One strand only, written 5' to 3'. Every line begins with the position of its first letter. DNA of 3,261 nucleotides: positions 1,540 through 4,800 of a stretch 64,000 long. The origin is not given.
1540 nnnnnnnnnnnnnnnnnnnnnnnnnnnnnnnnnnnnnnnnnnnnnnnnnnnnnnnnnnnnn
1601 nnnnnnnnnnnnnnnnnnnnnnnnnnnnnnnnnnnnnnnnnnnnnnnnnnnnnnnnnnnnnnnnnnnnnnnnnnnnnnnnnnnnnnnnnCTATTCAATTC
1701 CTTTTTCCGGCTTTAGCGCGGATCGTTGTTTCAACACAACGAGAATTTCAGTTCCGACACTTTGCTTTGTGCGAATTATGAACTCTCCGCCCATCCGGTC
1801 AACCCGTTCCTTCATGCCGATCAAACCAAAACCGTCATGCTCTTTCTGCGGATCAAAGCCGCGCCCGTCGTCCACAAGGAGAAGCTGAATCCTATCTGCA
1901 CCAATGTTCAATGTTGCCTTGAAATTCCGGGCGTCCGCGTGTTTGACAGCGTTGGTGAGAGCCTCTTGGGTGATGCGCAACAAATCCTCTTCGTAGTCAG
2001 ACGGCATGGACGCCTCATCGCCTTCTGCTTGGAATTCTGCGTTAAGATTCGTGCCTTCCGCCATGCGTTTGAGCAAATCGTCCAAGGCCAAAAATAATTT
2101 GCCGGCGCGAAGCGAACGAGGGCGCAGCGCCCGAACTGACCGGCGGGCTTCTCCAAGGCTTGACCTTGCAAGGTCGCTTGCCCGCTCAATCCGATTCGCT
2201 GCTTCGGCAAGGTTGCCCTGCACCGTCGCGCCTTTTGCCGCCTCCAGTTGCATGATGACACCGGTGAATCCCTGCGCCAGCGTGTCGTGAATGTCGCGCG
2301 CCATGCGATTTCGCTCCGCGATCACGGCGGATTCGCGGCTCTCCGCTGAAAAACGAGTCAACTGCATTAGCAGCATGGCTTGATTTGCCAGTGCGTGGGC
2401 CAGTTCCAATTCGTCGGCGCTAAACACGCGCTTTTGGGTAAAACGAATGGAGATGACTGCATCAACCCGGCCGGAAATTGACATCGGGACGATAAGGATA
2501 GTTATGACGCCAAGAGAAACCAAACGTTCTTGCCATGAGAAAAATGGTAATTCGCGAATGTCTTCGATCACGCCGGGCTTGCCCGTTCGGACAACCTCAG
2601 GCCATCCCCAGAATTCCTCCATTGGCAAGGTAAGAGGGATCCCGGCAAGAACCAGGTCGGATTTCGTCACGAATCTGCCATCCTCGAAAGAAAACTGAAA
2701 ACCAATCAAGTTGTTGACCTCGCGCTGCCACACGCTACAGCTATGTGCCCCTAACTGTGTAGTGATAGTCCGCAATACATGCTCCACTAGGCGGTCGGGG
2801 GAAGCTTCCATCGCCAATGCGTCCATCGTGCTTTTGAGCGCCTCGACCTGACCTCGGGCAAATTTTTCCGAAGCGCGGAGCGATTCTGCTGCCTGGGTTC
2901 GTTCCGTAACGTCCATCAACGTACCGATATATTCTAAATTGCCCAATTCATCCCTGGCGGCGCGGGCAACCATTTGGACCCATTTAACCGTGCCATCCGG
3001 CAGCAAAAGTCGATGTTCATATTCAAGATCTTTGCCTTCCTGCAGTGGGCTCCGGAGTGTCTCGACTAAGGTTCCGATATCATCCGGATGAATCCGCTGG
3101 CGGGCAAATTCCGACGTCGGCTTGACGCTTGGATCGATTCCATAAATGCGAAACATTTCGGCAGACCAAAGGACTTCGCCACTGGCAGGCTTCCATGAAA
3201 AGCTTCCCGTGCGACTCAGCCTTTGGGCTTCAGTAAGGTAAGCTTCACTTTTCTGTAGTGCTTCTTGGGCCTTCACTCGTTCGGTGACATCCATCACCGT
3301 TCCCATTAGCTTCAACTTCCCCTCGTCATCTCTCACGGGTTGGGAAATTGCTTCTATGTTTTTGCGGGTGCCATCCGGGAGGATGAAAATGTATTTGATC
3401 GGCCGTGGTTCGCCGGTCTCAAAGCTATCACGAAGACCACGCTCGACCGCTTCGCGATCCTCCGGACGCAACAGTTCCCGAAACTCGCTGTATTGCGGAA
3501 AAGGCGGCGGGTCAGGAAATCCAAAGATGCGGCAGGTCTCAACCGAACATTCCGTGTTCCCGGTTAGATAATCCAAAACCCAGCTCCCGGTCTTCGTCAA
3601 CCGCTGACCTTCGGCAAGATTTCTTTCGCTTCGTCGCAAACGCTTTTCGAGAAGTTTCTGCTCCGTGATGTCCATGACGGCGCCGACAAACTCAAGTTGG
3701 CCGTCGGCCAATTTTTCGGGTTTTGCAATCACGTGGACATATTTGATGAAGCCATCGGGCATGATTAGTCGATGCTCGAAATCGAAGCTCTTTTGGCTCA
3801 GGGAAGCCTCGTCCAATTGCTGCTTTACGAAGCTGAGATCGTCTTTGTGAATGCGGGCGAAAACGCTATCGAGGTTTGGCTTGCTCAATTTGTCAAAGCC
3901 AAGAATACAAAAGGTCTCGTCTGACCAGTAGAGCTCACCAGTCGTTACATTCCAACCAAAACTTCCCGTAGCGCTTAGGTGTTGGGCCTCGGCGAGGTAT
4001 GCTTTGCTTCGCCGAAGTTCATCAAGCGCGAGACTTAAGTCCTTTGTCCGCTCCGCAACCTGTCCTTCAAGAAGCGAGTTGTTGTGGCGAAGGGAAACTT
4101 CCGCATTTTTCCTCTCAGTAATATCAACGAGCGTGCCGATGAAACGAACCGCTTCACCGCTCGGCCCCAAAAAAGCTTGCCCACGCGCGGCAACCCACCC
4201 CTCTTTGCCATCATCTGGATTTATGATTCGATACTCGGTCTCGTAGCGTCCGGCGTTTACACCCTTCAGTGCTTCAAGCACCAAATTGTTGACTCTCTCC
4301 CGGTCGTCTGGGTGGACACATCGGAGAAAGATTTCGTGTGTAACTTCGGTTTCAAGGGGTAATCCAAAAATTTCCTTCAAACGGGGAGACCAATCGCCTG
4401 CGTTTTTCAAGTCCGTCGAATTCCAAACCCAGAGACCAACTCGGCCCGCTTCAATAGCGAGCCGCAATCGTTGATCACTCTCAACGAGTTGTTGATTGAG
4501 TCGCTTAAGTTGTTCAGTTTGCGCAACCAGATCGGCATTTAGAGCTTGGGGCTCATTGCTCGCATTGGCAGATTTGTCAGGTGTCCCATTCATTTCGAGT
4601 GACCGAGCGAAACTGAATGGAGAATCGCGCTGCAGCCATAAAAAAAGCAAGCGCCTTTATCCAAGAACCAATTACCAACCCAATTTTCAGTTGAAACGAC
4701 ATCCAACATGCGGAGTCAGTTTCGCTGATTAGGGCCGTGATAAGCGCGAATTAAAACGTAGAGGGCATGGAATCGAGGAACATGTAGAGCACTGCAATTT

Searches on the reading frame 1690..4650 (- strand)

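Call 39: search_protein_families(library=pfam, proteins=[window:1690-4650:-], max_evalue=0.00001)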
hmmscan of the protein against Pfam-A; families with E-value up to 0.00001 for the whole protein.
window:1690-4650:- (986 aa): 8 families
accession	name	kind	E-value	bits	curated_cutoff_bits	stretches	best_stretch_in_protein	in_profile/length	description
PF08447.18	PAS_3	-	1e-52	176.8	25.6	4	87-173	4-88/89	PAS fold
PF00989.32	PAS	-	2.2e-26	92.5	22.6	2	479-581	10-113/113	PAS fold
PF07730.19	HisKA_3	-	5e-17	62.6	24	1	779-847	1-68/68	Histidine kinase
PF13426.13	PAS_9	-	1.3e-12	48.4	27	0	391-457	37-103/103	PAS domain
PF08448.16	PAS_4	-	1.4e-12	48.2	23.1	0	390-459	40-109/110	PAS fold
PF13185.12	GAF_2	-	2.1e-11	44.6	28.6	1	616-761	2-134/136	GAF domain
PF02518.31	HATPase_c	-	6.1e-10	40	26.4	1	887-975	3-109/111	Histidine kinase-, DNA gyrase B-, and HSP90-like ATPase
PF01590.32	GAF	-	2.4e-09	38.3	22.4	1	618-759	2-130/133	GAF domain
